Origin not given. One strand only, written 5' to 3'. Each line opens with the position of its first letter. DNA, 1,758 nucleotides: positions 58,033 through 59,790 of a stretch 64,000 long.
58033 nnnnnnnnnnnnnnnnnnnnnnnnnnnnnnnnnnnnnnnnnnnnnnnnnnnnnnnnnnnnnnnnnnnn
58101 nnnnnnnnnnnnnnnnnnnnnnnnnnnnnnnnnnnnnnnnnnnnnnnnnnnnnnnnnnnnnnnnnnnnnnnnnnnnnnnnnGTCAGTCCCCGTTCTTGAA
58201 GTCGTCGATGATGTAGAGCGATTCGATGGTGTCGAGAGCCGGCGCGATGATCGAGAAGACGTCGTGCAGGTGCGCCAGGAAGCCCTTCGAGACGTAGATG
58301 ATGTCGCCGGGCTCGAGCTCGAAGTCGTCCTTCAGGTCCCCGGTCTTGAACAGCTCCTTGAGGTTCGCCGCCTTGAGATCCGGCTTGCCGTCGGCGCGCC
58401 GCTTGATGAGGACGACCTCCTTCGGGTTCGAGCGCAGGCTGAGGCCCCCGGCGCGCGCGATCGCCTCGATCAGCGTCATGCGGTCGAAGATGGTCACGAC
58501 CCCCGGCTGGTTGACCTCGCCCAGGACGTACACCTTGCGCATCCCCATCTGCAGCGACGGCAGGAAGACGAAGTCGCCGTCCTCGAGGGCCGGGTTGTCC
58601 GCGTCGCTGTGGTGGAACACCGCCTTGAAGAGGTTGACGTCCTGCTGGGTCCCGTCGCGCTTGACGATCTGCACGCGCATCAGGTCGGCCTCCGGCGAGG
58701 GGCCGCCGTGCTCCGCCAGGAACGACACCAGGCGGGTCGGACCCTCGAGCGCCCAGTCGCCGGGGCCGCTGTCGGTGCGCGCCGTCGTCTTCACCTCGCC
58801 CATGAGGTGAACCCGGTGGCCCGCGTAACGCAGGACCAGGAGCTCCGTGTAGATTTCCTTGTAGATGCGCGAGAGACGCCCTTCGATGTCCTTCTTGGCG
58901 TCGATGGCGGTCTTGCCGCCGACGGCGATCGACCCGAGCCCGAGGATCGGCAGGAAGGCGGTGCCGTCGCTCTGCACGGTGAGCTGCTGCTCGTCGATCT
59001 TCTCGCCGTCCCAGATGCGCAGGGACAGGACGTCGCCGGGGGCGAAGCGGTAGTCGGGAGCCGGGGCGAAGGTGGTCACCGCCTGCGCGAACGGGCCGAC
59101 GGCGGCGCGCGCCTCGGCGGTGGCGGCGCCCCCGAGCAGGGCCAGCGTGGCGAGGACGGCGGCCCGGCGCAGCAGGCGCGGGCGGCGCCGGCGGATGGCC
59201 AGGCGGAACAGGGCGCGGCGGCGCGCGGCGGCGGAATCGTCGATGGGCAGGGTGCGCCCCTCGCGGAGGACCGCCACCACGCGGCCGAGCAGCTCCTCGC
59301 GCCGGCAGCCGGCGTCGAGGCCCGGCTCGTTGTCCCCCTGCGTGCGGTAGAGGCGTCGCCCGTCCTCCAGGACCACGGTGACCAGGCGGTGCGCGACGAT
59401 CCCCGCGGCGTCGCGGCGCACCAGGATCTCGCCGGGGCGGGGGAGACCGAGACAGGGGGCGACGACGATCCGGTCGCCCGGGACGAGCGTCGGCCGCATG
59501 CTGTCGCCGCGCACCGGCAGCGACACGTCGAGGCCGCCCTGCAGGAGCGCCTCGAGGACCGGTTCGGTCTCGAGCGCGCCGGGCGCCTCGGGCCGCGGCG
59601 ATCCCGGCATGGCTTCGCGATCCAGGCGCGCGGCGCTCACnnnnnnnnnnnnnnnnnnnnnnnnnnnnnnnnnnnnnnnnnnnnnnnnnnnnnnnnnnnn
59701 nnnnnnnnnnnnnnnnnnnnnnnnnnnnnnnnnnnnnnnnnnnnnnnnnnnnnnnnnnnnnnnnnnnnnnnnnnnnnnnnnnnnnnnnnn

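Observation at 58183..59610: Wza export domain fused in-frame to an S24/S26 peptidase-like domain carrying a His in place of the catalytic Lys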

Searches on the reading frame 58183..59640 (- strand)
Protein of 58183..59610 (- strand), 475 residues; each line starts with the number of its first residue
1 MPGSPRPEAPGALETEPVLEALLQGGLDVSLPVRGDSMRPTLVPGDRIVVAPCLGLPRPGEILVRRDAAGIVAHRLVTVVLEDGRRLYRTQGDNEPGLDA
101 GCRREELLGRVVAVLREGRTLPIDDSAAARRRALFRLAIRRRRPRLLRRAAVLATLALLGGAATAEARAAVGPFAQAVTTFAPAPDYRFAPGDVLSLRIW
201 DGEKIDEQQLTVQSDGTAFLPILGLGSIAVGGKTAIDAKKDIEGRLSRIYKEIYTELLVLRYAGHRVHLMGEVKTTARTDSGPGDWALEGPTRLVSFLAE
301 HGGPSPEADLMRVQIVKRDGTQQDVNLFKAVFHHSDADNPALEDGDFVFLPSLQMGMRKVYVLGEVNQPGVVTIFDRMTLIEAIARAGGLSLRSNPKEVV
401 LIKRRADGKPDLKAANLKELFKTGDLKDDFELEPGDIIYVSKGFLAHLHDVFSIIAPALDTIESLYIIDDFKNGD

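Call 5: search_protein_families(library=pfam, proteins=[window:58183-59610:-], max_evalue=0.01)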
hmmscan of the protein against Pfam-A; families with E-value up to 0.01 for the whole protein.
window:58183-59610:- (475 aa): 5 families
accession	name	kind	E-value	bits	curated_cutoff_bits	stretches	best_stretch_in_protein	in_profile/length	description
PF22461.2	SLBB_2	-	8.2e-22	77.5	27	1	359-440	2-79/79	SLBB domain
PF10531.15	SLBB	-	2.1e-17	63.1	27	1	359-409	1-50/55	SLBB domain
PF02563.21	Poly_export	-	1.4e-12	48.1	28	1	183-252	3-69/77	Polysaccharide biosynthesis/export protein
PF00717.28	Peptidase_S24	-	0.001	19.2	23.3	1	14-73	20-79/116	Peptidase S24-like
PF08007.18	JmjC_2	-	0.005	16.8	22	0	420-445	78-103/127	JmjC domain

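Call 6: search_protein_families(library=ncbifam, proteins=[window:58183-59610:-], max_evalue=0.01)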
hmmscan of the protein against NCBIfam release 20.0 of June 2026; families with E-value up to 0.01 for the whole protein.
window:58183-59610:- (475 aa): 8 families
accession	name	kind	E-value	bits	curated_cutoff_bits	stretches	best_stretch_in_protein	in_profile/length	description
TIGR03028.1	EpsE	equivalog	3e-26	92.2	262.65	2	186-424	1-229/239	polysaccharide export protein EpsE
NF011658.0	PRK15078.1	subfamily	5.4e-25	87.9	333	1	186-465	84-369/380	polysaccharide export protein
TIGR03027.2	pepcterm_export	equivalog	7.2e-23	81.1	180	1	186-444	2-168/169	XrtA/PEP-CTERM system exopolysaccharide export protein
NF041843.1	EpsY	equivalog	8.7e-14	51.2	320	2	182-323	48-179/211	exopolysaccharide export protein EpsY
TIGR02228.1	sigpep_I_arch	equivalog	4.4e-07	29.9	51.85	1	32-112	35-119/158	signal peptidase I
NF046067.1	SigPepSipWBacil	equivalog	0.00023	20.8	190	1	36-99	46-112/189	signal peptidase I SipW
NF048000.1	ECH1013_TF_S24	equivalog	0.00067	19.6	300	1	33-112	118-198/204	ECH_1013 family putative transcriptional regulator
TIGR02754.1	sod_Ni_protease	equivalog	0.0017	18.8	63.25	1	33-64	3-37/90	nickel-type superoxide dismutase maturation protease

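Call 7: find_homologous_proteins(query=window:58183-59610:-, max_evalue=0.001)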
Query window:58183-59610:- (475 aa): 315 proteins with E <= 0.001 among 8000 candidates; the best 120 are listed.
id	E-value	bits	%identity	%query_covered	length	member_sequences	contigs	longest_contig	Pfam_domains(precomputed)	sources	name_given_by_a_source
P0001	0.0e+0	1045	100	100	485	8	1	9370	PF10531.16,PF02563.22,PF22461.3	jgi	jgi:polysaccharide export outer membrane protein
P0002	2.8e-287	971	94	98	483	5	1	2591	PF10531.16,PF02563.22,PF22461.3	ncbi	-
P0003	6.0e-285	963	92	99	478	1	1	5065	PF10531.16,PF02563.22,PF22461.3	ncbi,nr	ncbi:MAG TPA: SLBB domain-containing protein, partial [Candidatus Polarisedimenticolia bacterium]|nr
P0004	1.5e-281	952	91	99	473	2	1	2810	PF10531.16,PF02563.22,PF22461.3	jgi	jgi:polysaccharide export outer membrane protein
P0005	1.7e-276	935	89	100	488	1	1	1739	PF10531.16,PF00717.29,PF02563.22,PF22461.3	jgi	jgi:polysaccharide biosynthesis/export protein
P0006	5.1e-267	904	87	100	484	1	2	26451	PF10531.16,PF02563.22,PF22461.3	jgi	jgi:protein involved in polysaccharide export with SLBB domain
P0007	3.2e-257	872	83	99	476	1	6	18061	PF10531.16,PF02563.22,PF22461.3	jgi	jgi:polysaccharide export outer membrane protein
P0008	1.6e-253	860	83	97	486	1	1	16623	PF10531.16,PF02563.22,PF22461.3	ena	-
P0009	5.9e-253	858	82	100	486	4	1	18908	PF10531.16,PF02563.22,PF22461.3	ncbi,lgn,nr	ncbi:MAG TPA: SLBB domain-containing protein [Candidatus Polarisedimenticolia bacterium]|nr:SLBB dom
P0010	2.7e-250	849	80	100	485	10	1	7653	PF10531.16,PF02563.22,PF22461.3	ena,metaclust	metaclust:\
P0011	4.1e-249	845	83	97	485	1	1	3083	PF10531.16,PF02563.22,PF22461.3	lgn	-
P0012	2.1e-247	839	82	97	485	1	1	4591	PF10531.16,PF02563.22,PF22461.3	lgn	-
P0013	6.7e-247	838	81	98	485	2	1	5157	PF10531.16,PF02563.22,PF22461.3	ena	-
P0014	7.5e-228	775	76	97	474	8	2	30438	PF10531.16,PF02563.22,PF22461.3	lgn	-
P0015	2.2e-222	757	73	98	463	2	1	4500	PF10531.16,PF02563.22,PF22461.3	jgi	jgi:polysaccharide export outer membrane protein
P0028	1.2e-188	646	64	98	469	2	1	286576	PF10531.16,PF02563.22,PF22461.3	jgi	jgi:polysaccharide biosynthesis/export protein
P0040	1.5e-176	606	78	74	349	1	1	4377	PF10531.16,PF02563.22,PF22461.3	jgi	jgi:polysaccharide export outer membrane protein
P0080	1.4e-148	514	54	96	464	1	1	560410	PF10531.16,PF00717.29,PF02563.22,PF22461.3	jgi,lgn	jgi:polysaccharide export outer membrane protein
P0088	3.7e-141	489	55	92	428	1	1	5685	PF10531.16,PF02563.22,PF22461.3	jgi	jgi:polysaccharide export outer membrane protein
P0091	8.3e-117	409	58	68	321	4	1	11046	PF10531.16,PF02563.22,PF22461.3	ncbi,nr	ncbi:MAG: hypothetical protein AUH92_03340 [Acidobacteria bacterium 13_1_40CM_4_69_4]|nr:MAG: hypoth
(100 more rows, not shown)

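Call 11: find_encoding_contigs(protein=P0080, flank=10000, max_places=2)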
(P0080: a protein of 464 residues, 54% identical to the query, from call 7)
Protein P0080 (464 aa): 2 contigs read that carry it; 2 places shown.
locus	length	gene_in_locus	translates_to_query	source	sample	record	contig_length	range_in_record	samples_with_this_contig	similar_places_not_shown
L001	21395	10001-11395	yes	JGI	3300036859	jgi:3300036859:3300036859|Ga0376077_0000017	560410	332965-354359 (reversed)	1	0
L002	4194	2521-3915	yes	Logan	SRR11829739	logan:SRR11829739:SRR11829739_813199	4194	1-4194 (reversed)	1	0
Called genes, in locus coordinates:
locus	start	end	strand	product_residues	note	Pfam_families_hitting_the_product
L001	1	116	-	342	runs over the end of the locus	PF21694:DNA_pol3_delta_C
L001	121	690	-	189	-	PF04390:LptE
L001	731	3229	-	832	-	PF00133:tRNA-synt_1, PF09334:tRNA-synt_1g, PF13603:tRNA-synt_1_2, PF00133:tRNA-synt_1, PF08264:Anticodon_1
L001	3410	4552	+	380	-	PF14907:NTP_transf_5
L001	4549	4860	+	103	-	PF05402:PqqD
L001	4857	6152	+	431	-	PF04055:Radical_SAM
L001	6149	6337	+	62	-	-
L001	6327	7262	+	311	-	PF27840:ScmC, PF07475:Hpr_kinase_C (weak)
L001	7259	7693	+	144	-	PF00072:Response_reg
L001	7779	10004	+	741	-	PF00437:T2SSE (faint)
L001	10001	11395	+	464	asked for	PF00717:Peptidase_S24 (weak), PF02563:Poly_export, PF22461:SLBB_2, PF10531:SLBB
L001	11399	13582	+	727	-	PF13807:GNVR, PF01656:CbiA, PF13614:AAA_31 (weak)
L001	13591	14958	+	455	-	PF04932:Wzy_C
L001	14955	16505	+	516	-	PF13440:Polysacc_synt_3 (weak)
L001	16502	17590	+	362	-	PF13524:Glyco_trans_1_2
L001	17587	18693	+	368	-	PF20706:GT4-conflict, PF13439:Glyco_transf_4, PF13579:Glyco_trans_4_4, PF00534:Glycos_transf_1, PF13692:Glyco_trans_1_4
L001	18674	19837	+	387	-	PF13439:Glyco_transf_4, PF13579:Glyco_trans_4_4, PF20706:GT4-conflict (weak), PF00534:Glycos_transf_1, PF13692:Glyco_trans_1_4, PF13524:Glyco_trans_1_2 (weak)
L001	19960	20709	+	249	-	PF13489:Methyltransf_23, PF08241:Methyltransf_11, PF08242:Methyltransf_12, PF13649:Methyltransf_25, PF13847:Methyltransf_31 (faint)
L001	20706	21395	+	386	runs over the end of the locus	PF01075:Glyco_transf_9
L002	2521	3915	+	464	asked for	PF00717:Peptidase_S24 (weak), PF02563:Poly_export, PF22461:SLBB_2, PF10531:SLBB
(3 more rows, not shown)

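Call 12: find_encoding_contigs(protein=P0028, flank=10000, max_places=2)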
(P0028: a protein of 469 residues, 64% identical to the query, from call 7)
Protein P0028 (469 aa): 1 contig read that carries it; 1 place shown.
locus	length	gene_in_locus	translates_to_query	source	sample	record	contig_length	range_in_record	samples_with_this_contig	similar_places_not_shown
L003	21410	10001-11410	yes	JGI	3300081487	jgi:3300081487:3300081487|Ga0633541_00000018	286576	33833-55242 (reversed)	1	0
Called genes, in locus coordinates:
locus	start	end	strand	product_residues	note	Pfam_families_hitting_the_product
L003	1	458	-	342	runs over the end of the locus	PF06144:DNA_pol3_delta (weak), PF21694:DNA_pol3_delta_C (weak)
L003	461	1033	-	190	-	PF04390:LptE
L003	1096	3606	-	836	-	PF00133:tRNA-synt_1, PF01921:tRNA-synt_1f (faint), PF09334:tRNA-synt_1g, PF13603:tRNA-synt_1_2, PF00133:tRNA-synt_1, PF08264:Anticodon_1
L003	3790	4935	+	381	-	PF14907:NTP_transf_5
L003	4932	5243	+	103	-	PF05402:PqqD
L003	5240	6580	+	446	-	PF04055:Radical_SAM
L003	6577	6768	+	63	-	-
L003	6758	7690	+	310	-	PF27840:ScmC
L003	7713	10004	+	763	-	PF00437:T2SSE (faint)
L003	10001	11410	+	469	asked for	PF02563:Poly_export, PF10531:SLBB, PF22461:SLBB_2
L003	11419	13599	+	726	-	PF13807:GNVR, PF10609:ParA (faint), PF01656:CbiA (weak), PF13614:AAA_31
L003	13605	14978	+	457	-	PF04932:Wzy_C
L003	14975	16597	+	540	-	PF01554:MatE, PF01943:Polysacc_synt, PF13440:Polysacc_synt_3 (weak)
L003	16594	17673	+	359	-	PF13524:Glyco_trans_1_2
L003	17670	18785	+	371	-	PF20706:GT4-conflict (weak), PF13439:Glyco_transf_4, PF13579:Glyco_trans_4_4, PF00534:Glycos_transf_1, PF13692:Glyco_trans_1_4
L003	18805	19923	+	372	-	PF13439:Glyco_transf_4, PF13579:Glyco_trans_4_4 (weak), PF20706:GT4-conflict, PF00534:Glycos_transf_1, PF13692:Glyco_trans_1_4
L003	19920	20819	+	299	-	PF13489:Methyltransf_23, PF07021:MetW (weak), PF08241:Methyltransf_11, PF08242:Methyltransf_12, PF13649:Methyltransf_25, PF13847:Methyltransf_31 (weak)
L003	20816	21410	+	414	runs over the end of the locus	PF01075:Glyco_transf_9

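Call 34: predict_structure(alignment_id=A2)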
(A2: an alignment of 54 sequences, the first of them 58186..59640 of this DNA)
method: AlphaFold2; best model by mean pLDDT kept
length: 485 residues; sequences in the alignment: 54
mean_pLDDT: 80.5   pTM: 0.36
mean pLDDT of the five models: 80.5, 77.9, 76.3, 71.4, 70.3
residues with pLDDT >= 90: 160; 70-90: 225; 50-70: 51; < 50: 49
segments of 3 or more residues with pLDDT < 50: 1-22, 174-188, 474-485
pLDDT, mean of each block of 10 residues (from residue 1): 37 43 63 84 94 96 93 91 96 96 94 93 96 95 94 88 87 47 41 71 85 87 87 86 87 88 79 77 72 79 86 83 87 90 91 89 70 88 83 91 88 77 87 86 88 69 60 47 42
secondary structure, 60 per line:
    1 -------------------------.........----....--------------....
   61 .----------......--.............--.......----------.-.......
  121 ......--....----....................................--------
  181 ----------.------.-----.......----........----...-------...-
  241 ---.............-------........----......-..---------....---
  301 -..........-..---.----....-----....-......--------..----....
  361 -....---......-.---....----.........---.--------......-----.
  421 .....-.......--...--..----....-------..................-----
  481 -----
elements in order: H26-34 E39-42 E57-61 E72-77 E80-92 E95-101 E117-126 E129-132 H137-172 E204-210 E215-222 E227-229 E237-239 H245-256 E264-271 E276-281 E294-297 H304-311 E323-326 E332-335 H337-342 E357-360 E369-374 E380-383 H390-396 E409-414 E420-425 H427-433 E447-450 H458-475

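Call 41: search_protein_families(library=ncbifam, proteins=[L001:3410-4552:+, L001:4549-4860:+, L001:4857-6152:+, L001:6149-6337:+, L001:6327-7262:+, L001:7259-7693:+, L001:7779-10004:+], max_evalue=0.001)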
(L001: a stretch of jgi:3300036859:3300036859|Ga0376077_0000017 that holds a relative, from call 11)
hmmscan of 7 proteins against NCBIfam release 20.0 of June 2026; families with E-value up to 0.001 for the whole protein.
L001:3410-4552:+ (380 aa): 0 families

L001:4549-4860:+ (103 aa): 6 families
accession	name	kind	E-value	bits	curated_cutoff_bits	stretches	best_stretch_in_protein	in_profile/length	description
NF033530.1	lasso_PqqD_Strm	exception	2.5e-09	37.2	70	1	41-95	24-78/78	lasso peptide biosynthesis PqqD family chaperone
NF033536.1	lasso_PqqD_Bac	exception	1.4e-05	25.1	80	1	41-96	32-87/88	lasso peptide biosynthesis PqqD family chaperone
TIGR03859.1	PQQ_PqqD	equivalog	2.1e-05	24.3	46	1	41-92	27-77/81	pyrroloquinoline quinone biosynthesis peptide chaperone PqqD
TIGR04248.1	SCM_PqqD_rel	equivalog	2.7e-05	24.3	100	1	41-96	27-82/84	SynChlorMet cassette protein ScmD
TIGR04302.1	geo_PqqD_fam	equivalog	0.00022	21.6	100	1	40-95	46-100/102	GeoRSP system PqqD family peptide chaperone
TIGR04353.1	PqqD_rel_X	equivalog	0.00027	21.8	35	1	57-96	34-74/74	HPr-rel-A system PqqD family peptide chaperone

L001:4857-6152:+ (431 aa): 45 families (the best 25 are shown)
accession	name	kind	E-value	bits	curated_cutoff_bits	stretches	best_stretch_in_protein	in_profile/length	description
TIGR03962.1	mycofact_rSAM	equivalog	1.2e-22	80.6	265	1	22-332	7-323/339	mycofactocin radical SAM maturase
TIGR04055.1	rSAM_NirJ2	equivalog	4.4e-22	79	500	2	32-191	5-165/326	putative heme d1 biosynthesis radical SAM protein NirJ2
TIGR04545.1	rSAM_ahbD_hemeb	equivalog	5.2e-20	72.2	500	1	32-191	5-166/339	heme b synthase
TIGR04051.1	rSAM_NirJ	equivalog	3.2e-18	65.8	515.45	1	33-193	8-169/354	heme d1 biosynthesis radical SAM protein NirJ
TIGR02666.1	moaA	equivalog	2.7e-17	62.7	284.05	1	31-196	14-189/336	GTP 3',8-cyclase MoaA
TIGR02668.1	moaA_archaeal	equivalog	2.9e-17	62.6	325.25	1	31-189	14-175/303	GTP 3',8-cyclase MoaA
TIGR04546.1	rSAM_ahbC_deAc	equivalog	3.5e-17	62.3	650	1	32-171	44-184/390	12,18-didecarboxysiroheme deacetylase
NF045574.1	sacti_mat_StsB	exception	3.7e-17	62.3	625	1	33-329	102-403/466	StsB family radical SAM/SPASM domain sactipeptide maturase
TIGR04250.1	SCM_rSAM_ScmE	equivalog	4.8e-17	61.9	400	1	26-170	2-148/358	SynChlorMet cassette radical SAM/SPASM protein ScmE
TIGR02109.1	PQQ_syn_pqqE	equivalog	9.4e-17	61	381.35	1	25-331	5-322/358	pyrroloquinoline quinone biosynthesis protein PqqE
NF001199.0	PRK00164.2-1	equivalog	3.3e-16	59.3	231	1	30-190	15-178/308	GTP 3',8-cyclase MoaA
TIGR04053.2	TIGR04053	equivalog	1.9e-14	53.7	395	1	31-192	12-178/366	TIGR04053 family radical SAM/SPASM domain-containing protein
TIGR04347.1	pseudo_SAM_Halo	equivalog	6.6e-14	52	525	1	32-196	43-209/390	TIGR04347 family pseudo-SAM/SPASM protein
TIGR04054.1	rSAM_NirJ1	equivalog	6.8e-14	51.3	650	1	31-172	40-182/387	putative heme d1 biosynthesis radical SAM protein NirJ1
NF047865.1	rSAM_PapB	equivalog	7e-14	51.8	340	2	31-122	7-111/330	PapB family radical SAM/SPASM ranthipeptide maturase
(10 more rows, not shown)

L001:6149-6337:+ (62 aa): 0 families

L001:6327-7262:+ (311 aa): 4 families
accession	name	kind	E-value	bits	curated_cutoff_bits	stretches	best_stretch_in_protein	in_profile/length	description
TIGR04355.1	HprK_rel_B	hypoth_equivalog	1.9e-09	37.1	200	1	141-208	139-204/351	HprK-related kinase B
TIGR04249.1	SCM_chp_ScmC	equivalog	1.7e-08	34.1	125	1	142-251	121-235/292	SynChlorMet cassette protein ScmC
TIGR00679.1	hpr-ser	equivalog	3.7e-06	26.4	240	1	149-200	133-183/300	HPr(Ser) kinase/phosphatase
TIGR04352.1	HprK_rel_A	equivalog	0.00012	21.3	200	1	148-201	97-149/280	HprK-related kinase A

L001:7259-7693:+ (144 aa): 104 families (the best 25 are shown)
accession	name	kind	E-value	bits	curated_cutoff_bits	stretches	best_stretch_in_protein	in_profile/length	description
NF008469.0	PRK11361.1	equivalog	1.6e-26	93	714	1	2-110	5-113/461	acetoacetate metabolism transcriptional regulator AtoC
NF006900.1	PRK09390.1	equivalog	1.7e-24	86.5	255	1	3-116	6-119/203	response regulator FixJ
NF051870.1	NAssimRespRegNtrX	equivalog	9.5e-24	84.1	600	1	1-108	1-110/452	nitrogen assimilation response regulator NtrX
TIGR01818.1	ntrC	equivalog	2.8e-23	82.4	558.6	1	4-108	1-105/463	nitrogen regulation protein NR(I)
NF001965.0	PRK00742.1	subfamily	1e-22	80.9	293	1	3-125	5-135/357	chemotaxis-specific protein-glutamate methyltransferase CheB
NF047793.1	ResRegPgtA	equivalog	2.8e-22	79.1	650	1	2-109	6-113/414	two-component system response regulator PgtA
NF008176.1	PRK10923.1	equivalog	2.1e-21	76.1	620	1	3-107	5-109/469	nitrogen regulation protein NR(I)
NF053512.1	nitric_RR_NosR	exception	4e-21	75.5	400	1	4-112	1-110/422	response regulator c-di-GMP phosphodiesterase, NosR family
NF040689.1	MtrAB_MtrA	equivalog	5.6e-21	74.9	300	1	4-113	1-109/219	MtrAB system response regulator MtrA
TIGR02154.1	PhoB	equivalog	6.2e-21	74.7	296.2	1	2-110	3-113/226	phosphate regulon transcriptional regulator PhoB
NF045944.1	ResRegRpaBCyano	equivalog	1.5e-20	73.6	330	1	5-113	1-108/229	response regulator transcription factor RpaB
NF007005.1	PRK09468.1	equivalog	6e-20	71.7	331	1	2-131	4-133/237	osmolarity response regulator transcription factor OmpR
NF007969.0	PRK10693.1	equivalog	6.2e-20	71.5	329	1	3-116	9-123/337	two-component system response regulator RssB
NF007135.0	PRK09581.1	equivalog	7.8e-20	71.1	474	1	2-105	3-108/457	PleD family two-component system response regulator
NF009206.0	PRK12555.1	subfamily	1.1e-19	70.6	342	1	3-120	2-127/340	chemotaxis-specific protein-glutamate methyltransferase CheB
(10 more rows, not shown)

L001:7779-10004:+ (741 aa): 4 families
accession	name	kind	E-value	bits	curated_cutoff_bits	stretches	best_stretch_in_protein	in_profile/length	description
TIGR02538.1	type_IV_pilB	equivalog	1.3e-11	43.9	675.65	1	241-359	397-508/564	type IV-A pilus assembly ATPase PilB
TIGR02533.1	type_II_gspE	equivalog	7.2e-11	41.4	630.25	1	145-184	221-260/486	type II secretion system ATPase GspE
NF053534.1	T4PilAsmATPsTfpB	equivalog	1.2e-06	27.3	850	0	233-359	406-528/584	type IV pilus assembly ATPase TfpB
NF007755.0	PRK10436.1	equivalog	0.00021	20.1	617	0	145-184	197-236/465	type II secretion system protein GspE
